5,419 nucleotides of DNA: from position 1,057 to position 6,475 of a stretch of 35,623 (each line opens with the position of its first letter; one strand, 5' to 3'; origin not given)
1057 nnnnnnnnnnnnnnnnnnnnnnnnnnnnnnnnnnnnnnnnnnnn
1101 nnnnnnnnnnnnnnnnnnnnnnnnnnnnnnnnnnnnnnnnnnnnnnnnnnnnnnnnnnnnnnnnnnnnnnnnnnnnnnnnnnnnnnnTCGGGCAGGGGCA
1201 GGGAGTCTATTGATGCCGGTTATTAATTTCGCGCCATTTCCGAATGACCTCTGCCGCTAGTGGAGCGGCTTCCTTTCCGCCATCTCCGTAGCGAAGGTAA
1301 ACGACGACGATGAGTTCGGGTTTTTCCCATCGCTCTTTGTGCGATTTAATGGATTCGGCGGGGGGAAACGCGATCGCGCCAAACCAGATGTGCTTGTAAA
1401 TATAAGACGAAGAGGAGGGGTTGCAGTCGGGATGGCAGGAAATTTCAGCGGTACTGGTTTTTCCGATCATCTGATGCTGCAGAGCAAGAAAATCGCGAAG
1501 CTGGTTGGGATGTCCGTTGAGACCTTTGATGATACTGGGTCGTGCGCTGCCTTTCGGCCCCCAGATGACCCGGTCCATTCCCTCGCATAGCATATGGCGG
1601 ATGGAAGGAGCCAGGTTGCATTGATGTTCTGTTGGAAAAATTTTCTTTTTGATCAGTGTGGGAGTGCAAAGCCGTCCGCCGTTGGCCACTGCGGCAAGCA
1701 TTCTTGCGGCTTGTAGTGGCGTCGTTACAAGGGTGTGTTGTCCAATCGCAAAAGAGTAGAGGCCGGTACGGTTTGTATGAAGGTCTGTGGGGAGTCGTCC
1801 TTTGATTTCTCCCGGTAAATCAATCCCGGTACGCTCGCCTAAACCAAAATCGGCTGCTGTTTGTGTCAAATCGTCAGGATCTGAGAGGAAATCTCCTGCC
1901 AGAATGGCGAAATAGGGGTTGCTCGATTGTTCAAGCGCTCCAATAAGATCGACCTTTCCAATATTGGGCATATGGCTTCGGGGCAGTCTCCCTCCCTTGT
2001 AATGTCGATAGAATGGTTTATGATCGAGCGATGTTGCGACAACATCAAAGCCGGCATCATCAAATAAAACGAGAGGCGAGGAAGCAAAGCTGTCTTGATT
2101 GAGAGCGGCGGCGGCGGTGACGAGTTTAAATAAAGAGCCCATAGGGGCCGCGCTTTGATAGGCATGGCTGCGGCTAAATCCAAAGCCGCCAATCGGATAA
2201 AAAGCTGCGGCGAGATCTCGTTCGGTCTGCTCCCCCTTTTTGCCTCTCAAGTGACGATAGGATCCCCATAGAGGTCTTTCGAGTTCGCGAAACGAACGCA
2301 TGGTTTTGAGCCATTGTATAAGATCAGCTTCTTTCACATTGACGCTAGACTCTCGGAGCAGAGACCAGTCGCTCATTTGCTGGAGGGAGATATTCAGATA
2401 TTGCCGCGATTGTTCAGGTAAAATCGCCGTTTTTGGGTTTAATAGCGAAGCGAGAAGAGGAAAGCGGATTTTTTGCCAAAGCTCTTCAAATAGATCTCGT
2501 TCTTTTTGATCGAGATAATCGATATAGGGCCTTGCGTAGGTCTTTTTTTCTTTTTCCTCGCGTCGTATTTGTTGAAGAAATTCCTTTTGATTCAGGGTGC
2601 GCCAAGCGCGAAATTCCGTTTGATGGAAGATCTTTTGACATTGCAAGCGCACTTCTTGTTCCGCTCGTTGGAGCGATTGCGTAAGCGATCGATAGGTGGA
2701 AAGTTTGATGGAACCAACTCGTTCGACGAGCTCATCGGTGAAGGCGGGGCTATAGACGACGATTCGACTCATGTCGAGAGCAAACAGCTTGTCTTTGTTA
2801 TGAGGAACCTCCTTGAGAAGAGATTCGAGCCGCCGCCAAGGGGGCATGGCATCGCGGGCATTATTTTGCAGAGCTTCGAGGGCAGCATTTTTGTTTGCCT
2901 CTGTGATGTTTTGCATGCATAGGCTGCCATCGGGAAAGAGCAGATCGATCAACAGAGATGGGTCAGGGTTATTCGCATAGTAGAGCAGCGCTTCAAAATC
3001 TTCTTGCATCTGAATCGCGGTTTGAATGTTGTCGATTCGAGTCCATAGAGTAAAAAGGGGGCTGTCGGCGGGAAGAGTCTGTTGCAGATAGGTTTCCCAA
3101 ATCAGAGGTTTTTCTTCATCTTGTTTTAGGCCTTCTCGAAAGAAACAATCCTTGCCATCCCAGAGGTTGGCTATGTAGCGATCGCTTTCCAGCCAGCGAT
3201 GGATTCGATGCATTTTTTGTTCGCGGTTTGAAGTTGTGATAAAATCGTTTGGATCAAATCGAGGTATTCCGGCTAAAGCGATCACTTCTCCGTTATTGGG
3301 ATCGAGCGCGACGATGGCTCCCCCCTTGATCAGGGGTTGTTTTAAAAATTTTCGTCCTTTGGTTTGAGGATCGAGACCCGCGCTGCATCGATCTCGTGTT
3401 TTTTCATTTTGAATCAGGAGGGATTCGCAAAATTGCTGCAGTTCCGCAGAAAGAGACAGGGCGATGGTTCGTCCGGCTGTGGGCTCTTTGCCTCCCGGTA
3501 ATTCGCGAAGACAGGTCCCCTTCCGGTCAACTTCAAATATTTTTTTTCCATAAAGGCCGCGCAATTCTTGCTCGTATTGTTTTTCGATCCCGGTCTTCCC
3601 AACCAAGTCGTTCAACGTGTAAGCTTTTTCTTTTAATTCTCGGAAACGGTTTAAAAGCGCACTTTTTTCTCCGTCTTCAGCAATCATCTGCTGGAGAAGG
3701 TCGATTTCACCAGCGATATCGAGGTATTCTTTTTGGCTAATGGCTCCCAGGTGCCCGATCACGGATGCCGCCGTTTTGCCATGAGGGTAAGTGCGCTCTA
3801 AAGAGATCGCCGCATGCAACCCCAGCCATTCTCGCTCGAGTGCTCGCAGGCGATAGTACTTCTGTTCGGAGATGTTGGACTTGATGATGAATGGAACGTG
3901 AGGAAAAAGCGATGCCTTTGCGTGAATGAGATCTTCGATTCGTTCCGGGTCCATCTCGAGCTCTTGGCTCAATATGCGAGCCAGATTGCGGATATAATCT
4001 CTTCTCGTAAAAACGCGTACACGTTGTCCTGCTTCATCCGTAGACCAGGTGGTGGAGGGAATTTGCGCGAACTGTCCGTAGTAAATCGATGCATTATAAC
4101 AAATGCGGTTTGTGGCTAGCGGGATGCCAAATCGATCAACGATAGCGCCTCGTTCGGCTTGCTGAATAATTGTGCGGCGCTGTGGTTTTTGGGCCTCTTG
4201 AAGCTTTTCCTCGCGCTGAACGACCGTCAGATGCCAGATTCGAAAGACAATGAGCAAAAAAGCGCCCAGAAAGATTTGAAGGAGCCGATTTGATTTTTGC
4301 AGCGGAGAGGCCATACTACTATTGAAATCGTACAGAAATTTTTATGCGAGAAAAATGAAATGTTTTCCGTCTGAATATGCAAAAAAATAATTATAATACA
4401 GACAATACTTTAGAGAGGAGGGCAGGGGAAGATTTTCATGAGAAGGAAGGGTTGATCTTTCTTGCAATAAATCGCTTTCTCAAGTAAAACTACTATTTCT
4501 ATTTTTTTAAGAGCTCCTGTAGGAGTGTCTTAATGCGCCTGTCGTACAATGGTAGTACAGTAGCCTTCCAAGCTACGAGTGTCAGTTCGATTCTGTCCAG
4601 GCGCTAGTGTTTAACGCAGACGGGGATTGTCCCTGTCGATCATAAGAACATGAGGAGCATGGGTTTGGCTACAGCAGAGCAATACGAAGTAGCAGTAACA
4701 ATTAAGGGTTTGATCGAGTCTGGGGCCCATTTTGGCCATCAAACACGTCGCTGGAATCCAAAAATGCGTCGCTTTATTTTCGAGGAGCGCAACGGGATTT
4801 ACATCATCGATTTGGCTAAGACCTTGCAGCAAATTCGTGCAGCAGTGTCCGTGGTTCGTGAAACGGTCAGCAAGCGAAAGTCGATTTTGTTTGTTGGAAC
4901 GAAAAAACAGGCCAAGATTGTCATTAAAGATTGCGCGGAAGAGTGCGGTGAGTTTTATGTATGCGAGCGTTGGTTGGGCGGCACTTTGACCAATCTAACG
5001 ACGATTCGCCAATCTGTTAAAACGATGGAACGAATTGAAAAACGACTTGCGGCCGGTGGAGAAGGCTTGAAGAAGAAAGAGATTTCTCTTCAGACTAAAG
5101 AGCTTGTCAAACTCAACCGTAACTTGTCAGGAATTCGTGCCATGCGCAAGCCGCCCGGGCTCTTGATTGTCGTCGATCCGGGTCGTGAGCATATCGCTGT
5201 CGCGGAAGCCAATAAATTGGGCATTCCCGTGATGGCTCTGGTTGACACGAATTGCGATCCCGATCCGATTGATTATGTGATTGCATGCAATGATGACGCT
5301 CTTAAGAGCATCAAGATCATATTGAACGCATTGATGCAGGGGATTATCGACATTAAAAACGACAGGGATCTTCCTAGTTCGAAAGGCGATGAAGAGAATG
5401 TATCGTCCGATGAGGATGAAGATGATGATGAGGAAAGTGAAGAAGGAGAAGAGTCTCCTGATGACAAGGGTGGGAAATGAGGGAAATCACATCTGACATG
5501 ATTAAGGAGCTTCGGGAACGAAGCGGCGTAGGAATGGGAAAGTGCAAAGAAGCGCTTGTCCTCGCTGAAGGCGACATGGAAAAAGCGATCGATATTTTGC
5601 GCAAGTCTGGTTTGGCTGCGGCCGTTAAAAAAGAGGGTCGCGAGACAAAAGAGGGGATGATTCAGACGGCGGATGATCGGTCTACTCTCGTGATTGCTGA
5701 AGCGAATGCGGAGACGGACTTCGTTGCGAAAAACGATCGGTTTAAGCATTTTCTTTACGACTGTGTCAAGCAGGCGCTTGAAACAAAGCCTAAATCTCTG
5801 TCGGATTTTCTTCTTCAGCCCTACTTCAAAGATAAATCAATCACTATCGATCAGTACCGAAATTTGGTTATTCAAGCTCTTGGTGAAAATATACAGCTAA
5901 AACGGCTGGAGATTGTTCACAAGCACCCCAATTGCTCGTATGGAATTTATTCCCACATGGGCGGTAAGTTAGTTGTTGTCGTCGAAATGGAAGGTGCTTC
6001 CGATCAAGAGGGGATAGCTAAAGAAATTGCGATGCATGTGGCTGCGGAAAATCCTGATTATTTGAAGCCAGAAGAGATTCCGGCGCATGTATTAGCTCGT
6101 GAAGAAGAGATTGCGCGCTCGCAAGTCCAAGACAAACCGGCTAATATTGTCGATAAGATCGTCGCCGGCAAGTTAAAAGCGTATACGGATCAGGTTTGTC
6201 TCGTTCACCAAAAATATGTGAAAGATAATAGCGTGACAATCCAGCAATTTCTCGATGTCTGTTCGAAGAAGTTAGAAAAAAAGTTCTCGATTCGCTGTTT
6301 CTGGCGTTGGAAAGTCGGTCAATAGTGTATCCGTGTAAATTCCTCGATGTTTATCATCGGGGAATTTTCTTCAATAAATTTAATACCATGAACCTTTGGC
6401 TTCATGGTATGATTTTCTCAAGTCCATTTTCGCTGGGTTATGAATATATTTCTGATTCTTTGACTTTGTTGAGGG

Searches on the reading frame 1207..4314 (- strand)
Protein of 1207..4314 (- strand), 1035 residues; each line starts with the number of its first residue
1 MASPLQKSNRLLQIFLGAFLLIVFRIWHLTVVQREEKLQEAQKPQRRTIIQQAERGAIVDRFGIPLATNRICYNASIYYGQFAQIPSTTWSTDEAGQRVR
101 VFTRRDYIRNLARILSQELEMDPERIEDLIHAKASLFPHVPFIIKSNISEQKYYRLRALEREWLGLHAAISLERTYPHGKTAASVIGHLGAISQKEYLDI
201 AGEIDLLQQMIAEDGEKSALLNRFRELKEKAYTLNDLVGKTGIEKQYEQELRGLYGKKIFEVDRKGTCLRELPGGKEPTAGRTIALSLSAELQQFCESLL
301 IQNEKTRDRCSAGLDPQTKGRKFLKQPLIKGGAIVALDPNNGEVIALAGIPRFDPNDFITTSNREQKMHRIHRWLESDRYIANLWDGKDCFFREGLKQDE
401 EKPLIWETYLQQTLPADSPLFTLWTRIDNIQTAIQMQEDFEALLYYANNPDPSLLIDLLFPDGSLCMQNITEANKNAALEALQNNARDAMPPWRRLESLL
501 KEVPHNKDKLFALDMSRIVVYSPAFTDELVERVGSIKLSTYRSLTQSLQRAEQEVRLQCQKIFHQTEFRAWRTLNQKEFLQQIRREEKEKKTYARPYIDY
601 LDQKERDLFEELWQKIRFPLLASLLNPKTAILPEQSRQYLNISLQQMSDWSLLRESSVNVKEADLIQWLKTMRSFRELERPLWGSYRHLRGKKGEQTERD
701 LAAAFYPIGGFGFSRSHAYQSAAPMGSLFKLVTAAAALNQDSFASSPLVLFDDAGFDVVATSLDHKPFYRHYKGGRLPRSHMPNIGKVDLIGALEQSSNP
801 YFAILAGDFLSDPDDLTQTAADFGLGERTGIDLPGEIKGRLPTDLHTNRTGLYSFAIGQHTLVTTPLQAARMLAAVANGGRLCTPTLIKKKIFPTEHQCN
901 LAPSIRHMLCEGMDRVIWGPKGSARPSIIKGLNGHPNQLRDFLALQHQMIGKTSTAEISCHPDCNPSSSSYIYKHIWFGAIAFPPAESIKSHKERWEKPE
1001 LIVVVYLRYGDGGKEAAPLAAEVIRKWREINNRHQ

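Call 37: search_protein_families(library=pfam, proteins=[window:1207-4314:-])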
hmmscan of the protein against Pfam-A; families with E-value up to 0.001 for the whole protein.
window:1207-4314:- (1035 aa): 2 families
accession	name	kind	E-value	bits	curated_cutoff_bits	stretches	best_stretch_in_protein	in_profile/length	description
PF03717.20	PBP_dimer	-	1.5e-35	123.7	24.4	1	51-271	2-178/180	Penicillin-binding Protein dimerisation domain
PF00905.27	Transpeptidase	-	2.5e-29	102.9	22.1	1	714-981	31-264/299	Penicillin binding protein transpeptidase domain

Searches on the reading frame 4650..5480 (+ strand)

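Call 37: search_protein_families(library=pfam, proteins=[window:4650-5480:+])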
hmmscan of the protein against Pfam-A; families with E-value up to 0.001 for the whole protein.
window:4650-5480:+ (276 aa): 1 family
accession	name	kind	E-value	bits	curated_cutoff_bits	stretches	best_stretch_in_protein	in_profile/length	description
PF00318.25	Ribosomal_S2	-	1.9e-86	289.3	26.1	1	21-233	1-214/216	Ribosomal protein S2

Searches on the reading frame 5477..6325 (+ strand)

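Call 37: search_protein_families(library=pfam, proteins=[window:5477-6325:+])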
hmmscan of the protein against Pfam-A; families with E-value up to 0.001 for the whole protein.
window:5477-6325:+ (282 aa): 1 family
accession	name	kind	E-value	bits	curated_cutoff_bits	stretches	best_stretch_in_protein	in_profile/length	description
PF00889.24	EF_TS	-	1e-58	198.7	27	1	72-282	2-204/204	Elongation factor TS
